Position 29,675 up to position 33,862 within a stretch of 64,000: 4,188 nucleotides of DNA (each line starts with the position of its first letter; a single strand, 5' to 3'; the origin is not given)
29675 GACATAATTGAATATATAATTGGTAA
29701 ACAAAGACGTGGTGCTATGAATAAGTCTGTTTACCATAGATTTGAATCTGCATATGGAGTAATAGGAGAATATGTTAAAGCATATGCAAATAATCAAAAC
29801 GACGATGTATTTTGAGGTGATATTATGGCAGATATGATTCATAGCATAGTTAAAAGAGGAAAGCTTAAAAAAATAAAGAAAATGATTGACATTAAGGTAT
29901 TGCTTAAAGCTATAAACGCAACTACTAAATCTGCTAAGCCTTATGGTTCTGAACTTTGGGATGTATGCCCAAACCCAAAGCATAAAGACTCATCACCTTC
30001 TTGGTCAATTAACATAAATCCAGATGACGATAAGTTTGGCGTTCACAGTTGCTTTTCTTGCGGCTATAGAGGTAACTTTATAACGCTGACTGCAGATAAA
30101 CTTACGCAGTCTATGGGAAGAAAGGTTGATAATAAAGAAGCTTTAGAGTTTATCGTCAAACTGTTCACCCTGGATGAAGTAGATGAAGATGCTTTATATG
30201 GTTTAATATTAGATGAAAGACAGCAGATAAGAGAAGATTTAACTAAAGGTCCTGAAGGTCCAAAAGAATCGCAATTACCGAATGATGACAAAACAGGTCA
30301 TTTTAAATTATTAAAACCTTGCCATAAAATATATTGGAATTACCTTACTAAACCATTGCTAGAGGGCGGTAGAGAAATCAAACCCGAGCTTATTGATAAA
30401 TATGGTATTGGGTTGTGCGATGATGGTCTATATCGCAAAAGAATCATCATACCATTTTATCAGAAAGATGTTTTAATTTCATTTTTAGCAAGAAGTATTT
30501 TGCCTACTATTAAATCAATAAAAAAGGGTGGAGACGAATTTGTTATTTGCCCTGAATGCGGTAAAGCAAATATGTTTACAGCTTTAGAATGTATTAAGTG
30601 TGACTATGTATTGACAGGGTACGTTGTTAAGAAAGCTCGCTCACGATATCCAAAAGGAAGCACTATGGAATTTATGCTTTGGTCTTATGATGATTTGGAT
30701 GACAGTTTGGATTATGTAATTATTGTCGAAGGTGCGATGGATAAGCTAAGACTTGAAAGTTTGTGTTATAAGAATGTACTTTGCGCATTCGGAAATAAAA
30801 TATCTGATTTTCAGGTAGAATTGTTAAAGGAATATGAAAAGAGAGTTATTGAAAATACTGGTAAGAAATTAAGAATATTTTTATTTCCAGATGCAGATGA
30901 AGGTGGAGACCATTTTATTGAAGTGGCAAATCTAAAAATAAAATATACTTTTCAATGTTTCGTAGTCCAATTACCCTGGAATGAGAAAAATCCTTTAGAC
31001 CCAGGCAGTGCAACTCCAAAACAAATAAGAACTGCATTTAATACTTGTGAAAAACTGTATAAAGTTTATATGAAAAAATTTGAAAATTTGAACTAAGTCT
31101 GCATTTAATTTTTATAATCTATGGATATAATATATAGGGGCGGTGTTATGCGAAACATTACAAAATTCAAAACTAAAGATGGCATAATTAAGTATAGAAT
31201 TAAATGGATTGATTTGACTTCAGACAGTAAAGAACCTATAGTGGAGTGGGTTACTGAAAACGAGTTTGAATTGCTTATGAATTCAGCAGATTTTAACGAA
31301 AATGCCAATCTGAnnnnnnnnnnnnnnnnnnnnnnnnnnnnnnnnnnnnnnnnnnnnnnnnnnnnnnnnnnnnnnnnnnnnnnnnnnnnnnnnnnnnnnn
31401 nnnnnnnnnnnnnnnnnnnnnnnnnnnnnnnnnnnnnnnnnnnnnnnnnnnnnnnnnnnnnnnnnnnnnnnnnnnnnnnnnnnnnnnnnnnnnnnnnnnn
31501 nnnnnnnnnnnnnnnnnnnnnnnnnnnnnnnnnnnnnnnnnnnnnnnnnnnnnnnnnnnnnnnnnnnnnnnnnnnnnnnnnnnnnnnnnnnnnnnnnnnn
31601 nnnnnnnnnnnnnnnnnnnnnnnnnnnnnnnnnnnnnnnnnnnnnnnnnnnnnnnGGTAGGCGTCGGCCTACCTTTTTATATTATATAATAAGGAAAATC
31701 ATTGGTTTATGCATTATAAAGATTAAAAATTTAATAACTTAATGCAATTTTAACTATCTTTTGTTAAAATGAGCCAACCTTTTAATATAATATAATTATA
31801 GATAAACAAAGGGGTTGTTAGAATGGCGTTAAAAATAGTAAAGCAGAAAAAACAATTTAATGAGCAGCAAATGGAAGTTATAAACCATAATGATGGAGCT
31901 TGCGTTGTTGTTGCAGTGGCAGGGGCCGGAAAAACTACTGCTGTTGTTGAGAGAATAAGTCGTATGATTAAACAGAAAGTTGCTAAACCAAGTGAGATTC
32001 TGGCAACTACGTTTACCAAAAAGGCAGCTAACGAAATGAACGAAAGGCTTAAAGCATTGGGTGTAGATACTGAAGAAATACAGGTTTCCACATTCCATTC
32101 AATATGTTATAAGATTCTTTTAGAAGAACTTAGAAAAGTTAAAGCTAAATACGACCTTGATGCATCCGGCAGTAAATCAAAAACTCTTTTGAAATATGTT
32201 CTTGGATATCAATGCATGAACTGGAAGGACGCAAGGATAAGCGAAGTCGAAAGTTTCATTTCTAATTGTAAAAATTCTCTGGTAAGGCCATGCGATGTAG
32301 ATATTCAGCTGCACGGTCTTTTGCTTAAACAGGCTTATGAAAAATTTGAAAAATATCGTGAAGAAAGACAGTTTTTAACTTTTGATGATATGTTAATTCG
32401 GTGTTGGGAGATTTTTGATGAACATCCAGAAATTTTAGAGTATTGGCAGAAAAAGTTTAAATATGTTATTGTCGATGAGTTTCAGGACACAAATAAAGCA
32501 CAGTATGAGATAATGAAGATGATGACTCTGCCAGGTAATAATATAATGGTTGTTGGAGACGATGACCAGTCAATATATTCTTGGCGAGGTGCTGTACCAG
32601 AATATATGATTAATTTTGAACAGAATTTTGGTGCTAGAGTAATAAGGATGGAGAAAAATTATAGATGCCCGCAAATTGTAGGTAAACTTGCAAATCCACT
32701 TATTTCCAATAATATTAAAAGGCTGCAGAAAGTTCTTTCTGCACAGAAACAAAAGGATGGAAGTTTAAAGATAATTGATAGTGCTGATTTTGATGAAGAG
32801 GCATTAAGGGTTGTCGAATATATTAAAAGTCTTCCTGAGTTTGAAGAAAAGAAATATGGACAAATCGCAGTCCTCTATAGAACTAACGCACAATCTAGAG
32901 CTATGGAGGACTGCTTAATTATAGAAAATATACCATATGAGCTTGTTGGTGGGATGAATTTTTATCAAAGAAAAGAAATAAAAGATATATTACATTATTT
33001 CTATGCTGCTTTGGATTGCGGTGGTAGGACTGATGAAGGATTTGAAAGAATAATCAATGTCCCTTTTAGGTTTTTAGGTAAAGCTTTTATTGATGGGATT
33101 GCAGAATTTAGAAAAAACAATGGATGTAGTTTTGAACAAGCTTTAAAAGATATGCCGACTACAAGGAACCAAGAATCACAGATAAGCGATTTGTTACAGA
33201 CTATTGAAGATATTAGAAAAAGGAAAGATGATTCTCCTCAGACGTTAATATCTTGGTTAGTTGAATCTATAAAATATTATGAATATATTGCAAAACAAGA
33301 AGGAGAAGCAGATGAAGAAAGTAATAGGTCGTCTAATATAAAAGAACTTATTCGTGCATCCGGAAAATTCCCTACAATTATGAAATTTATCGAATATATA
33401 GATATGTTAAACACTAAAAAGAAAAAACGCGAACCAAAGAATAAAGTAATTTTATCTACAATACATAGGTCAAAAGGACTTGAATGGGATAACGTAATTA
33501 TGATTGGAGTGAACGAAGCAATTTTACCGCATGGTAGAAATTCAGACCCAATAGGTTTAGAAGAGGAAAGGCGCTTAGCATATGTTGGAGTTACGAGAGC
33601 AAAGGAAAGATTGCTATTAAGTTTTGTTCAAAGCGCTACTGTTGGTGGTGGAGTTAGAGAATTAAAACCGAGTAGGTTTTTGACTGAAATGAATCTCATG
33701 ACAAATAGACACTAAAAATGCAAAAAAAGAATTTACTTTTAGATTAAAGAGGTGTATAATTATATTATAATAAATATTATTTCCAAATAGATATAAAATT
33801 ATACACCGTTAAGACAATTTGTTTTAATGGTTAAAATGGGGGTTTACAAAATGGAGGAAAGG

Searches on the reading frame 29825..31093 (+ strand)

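Call 26: search_protein_families(library=phrogs, proteins=[window:29825-31093:+], max_evalue=0.00001)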
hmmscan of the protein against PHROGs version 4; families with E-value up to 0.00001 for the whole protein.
window:29825-31093:+ (423 aa): 1 family
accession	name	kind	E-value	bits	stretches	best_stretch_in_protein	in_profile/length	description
phrog_47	-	DNA, RNA and nucleotide metabolism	1.7e-25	90.7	1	23-411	31-336/947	DNA primase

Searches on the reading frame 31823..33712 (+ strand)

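Call 26: search_protein_families(library=phrogs, proteins=[window:31823-33712:+], max_evalue=0.00001)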
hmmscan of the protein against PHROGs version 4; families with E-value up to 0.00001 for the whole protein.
window:31823-33712:+ (630 aa): 3 families
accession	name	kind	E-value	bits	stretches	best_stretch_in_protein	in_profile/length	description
phrog_1967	-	DNA, RNA and nucleotide metabolism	3.4e-136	456.8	1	5-626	146-695/776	DNA helicase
phrog_325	-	DNA, RNA and nucleotide metabolism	1.1e-15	58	1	9-96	468-551/986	Dda-like helicase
phrog_25205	-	unknown function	1.5e-07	31.1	0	211-272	183-243/607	-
